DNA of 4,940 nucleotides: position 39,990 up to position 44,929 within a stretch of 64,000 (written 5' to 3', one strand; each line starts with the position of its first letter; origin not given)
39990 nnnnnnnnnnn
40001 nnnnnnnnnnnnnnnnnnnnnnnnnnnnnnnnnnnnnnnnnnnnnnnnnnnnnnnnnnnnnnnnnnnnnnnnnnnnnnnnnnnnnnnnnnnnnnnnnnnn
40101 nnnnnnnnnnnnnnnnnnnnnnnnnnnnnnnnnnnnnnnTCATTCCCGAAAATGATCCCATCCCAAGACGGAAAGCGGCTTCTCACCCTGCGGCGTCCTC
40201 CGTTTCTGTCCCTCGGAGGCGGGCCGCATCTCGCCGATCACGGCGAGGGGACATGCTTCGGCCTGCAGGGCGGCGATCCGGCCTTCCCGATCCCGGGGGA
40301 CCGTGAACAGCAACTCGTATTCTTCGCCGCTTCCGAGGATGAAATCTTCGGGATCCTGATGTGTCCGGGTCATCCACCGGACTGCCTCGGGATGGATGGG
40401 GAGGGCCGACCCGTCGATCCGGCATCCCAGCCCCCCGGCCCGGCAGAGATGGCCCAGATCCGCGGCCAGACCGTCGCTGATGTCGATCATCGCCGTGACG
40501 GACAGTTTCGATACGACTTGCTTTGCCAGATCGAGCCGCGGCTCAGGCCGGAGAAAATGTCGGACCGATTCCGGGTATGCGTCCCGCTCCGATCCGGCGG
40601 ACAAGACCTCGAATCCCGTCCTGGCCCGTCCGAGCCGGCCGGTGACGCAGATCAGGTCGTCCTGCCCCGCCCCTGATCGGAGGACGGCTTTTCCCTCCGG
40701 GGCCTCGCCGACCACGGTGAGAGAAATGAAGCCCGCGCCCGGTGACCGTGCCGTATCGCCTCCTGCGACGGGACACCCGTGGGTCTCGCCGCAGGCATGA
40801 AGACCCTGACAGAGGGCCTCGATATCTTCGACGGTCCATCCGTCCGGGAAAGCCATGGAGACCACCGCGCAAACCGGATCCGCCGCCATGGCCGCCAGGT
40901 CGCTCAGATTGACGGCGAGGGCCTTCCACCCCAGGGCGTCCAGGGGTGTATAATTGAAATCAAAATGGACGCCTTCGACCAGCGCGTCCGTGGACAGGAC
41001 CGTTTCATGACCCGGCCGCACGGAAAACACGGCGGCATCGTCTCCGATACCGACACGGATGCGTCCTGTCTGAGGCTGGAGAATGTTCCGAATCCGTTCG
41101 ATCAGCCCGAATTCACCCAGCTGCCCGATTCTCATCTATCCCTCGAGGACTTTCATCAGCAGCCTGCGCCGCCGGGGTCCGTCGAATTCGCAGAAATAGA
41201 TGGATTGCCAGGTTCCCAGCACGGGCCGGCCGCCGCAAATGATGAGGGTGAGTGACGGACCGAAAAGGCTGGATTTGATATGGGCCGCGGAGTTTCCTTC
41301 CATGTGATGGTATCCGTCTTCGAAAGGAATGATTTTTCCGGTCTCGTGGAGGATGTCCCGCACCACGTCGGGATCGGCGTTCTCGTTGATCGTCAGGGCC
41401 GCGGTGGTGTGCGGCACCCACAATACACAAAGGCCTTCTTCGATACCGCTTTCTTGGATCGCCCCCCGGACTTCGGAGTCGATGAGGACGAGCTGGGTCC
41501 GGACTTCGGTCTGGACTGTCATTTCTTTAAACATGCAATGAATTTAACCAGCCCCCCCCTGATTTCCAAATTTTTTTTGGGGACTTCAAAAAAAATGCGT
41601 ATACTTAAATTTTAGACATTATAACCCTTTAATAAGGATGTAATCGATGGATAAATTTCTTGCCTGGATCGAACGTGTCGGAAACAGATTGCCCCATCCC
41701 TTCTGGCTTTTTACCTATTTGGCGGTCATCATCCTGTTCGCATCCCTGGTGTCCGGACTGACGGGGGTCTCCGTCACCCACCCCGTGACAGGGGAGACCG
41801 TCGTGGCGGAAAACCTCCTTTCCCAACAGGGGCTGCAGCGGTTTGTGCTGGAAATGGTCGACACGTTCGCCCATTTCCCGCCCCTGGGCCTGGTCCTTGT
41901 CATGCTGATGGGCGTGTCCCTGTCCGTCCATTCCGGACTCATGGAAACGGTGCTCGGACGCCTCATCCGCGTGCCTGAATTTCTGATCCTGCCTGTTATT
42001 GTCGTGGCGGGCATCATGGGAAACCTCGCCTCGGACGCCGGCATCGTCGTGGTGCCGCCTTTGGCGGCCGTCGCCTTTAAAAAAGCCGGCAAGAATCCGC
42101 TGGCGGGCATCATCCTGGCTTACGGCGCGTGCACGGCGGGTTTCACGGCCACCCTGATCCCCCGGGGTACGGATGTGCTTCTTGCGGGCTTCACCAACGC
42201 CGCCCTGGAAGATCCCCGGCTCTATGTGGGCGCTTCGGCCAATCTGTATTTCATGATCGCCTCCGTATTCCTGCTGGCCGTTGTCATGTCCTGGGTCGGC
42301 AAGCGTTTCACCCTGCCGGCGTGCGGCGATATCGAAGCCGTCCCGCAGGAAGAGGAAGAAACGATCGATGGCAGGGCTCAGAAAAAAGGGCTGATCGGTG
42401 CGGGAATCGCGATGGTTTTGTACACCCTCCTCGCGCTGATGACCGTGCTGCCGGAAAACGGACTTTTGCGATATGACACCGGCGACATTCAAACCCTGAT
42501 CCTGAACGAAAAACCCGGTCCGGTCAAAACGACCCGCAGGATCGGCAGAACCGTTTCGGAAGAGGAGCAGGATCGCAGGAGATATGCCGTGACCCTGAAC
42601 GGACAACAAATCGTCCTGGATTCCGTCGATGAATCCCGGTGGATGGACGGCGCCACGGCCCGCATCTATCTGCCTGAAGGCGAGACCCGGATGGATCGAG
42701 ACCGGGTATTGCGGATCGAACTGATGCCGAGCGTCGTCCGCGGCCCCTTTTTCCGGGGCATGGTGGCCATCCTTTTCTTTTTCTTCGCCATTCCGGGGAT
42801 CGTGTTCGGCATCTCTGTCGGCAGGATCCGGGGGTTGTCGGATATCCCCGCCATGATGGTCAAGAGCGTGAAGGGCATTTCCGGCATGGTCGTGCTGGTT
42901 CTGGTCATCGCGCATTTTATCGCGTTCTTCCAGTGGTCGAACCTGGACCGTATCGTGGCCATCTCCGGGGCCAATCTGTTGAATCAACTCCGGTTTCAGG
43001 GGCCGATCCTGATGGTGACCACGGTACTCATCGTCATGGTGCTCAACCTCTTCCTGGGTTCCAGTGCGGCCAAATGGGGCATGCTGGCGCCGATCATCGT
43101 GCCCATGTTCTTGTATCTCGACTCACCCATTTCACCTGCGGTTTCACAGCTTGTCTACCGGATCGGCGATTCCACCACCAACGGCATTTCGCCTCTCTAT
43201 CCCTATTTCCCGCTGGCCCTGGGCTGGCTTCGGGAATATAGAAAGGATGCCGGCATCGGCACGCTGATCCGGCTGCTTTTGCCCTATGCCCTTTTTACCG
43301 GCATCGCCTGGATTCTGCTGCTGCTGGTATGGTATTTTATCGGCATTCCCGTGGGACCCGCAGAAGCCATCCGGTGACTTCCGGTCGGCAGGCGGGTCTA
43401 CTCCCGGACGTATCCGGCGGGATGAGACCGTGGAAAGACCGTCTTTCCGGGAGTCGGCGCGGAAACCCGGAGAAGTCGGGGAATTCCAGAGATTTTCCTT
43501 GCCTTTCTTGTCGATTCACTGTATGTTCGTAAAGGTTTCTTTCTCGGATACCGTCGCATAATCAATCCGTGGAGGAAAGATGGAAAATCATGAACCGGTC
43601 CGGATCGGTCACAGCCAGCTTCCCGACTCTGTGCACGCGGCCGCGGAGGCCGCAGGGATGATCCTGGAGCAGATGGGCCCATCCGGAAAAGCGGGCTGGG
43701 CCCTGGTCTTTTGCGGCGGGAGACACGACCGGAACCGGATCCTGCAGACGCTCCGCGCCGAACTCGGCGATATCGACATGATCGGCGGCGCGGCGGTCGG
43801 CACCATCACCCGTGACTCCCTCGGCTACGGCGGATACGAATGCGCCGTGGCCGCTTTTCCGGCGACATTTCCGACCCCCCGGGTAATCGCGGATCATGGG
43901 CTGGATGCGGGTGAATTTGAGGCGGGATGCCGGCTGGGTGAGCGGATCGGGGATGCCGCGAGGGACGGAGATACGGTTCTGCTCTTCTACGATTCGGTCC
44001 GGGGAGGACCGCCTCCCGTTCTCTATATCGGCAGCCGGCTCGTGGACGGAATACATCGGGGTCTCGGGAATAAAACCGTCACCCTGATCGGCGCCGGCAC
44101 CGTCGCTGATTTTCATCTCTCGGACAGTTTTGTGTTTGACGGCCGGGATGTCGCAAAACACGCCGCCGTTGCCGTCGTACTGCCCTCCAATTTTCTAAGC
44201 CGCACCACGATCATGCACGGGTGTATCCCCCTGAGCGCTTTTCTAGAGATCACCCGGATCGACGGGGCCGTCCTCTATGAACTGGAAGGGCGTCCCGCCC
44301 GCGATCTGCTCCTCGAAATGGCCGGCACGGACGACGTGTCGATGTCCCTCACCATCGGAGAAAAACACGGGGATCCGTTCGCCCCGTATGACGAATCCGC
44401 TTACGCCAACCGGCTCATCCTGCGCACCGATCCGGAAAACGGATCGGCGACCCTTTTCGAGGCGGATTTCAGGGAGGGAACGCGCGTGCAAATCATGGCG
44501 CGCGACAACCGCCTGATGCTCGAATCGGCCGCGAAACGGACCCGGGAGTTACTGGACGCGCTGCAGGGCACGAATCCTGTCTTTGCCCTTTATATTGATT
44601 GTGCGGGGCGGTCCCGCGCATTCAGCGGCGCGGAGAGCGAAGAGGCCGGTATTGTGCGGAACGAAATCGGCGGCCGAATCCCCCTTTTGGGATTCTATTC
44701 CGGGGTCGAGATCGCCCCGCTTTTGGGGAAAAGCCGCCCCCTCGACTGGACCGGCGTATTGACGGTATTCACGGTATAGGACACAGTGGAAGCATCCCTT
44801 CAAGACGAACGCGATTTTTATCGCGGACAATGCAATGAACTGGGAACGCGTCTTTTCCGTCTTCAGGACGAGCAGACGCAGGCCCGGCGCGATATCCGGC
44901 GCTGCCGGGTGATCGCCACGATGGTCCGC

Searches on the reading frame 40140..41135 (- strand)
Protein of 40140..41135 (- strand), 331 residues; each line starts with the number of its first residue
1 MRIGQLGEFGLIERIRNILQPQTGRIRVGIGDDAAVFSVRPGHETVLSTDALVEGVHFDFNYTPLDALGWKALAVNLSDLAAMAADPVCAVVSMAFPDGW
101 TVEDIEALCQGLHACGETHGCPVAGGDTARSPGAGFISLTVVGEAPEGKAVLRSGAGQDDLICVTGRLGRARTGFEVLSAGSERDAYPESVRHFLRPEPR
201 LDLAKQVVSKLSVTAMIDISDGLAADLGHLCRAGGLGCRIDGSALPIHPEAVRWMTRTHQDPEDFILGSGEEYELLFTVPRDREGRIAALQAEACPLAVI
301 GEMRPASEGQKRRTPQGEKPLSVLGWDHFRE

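Call 58: search_protein_families(library=pfam, proteins=[window:40140-41135:-], max_evalue=0.000001)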
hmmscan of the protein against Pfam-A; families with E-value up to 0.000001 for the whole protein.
window:40140-41135:- (331 aa): 2 families
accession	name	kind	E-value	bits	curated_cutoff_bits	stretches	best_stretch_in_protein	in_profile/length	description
PF00586.29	AIRS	-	1.3e-28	100.1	24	1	31-144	1-111/112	AIR synthase related protein, N-terminal domain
PF02769.27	AIRS_C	-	2.6e-10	41.1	23.1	1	160-306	4-148/156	AIR synthase related protein, C-terminal domain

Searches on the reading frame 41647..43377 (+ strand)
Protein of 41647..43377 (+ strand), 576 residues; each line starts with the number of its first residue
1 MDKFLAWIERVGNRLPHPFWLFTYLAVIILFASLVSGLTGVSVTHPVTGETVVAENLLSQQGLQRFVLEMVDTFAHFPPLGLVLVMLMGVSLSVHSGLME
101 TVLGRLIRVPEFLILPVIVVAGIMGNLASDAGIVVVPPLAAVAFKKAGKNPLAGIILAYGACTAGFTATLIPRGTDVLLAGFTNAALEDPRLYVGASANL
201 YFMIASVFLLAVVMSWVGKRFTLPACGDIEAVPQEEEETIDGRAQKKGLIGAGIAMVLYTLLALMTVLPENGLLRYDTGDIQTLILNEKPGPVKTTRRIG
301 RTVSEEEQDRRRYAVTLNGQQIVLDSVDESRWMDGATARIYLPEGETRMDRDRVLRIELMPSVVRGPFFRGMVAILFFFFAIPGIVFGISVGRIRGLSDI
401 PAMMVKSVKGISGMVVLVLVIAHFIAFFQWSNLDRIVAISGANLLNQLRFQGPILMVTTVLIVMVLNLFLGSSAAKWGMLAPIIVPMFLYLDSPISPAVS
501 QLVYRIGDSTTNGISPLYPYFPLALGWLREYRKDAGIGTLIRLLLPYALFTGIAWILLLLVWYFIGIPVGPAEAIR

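Call 59: search_protein_families(library=pfam, proteins=[window:41647-43377:+], max_evalue=0.000001)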
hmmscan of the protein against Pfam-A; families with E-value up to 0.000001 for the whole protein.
window:41647-43377:+ (576 aa): 1 family
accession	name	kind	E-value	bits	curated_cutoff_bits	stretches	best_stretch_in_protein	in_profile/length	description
PF03806.19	ABG_transport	-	4.1e-143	477.7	27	2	3-278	1-286/502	AbgT putative transporter family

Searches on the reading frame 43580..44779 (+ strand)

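Call 59: search_protein_families(library=pfam, proteins=[window:43580-44779:+], max_evalue=0.000001)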
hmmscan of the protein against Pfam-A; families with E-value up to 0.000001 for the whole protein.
window:43580-44779:+ (399 aa): 2 families
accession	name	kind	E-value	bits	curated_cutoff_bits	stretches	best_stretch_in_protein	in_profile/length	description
PF10442.14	FIST_C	-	2e-21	77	28.5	1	270-380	27-131/131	FIST C domain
PF08495.15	FIST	-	1.7e-20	74.2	23.2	1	41-238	3-189/189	FIST N domain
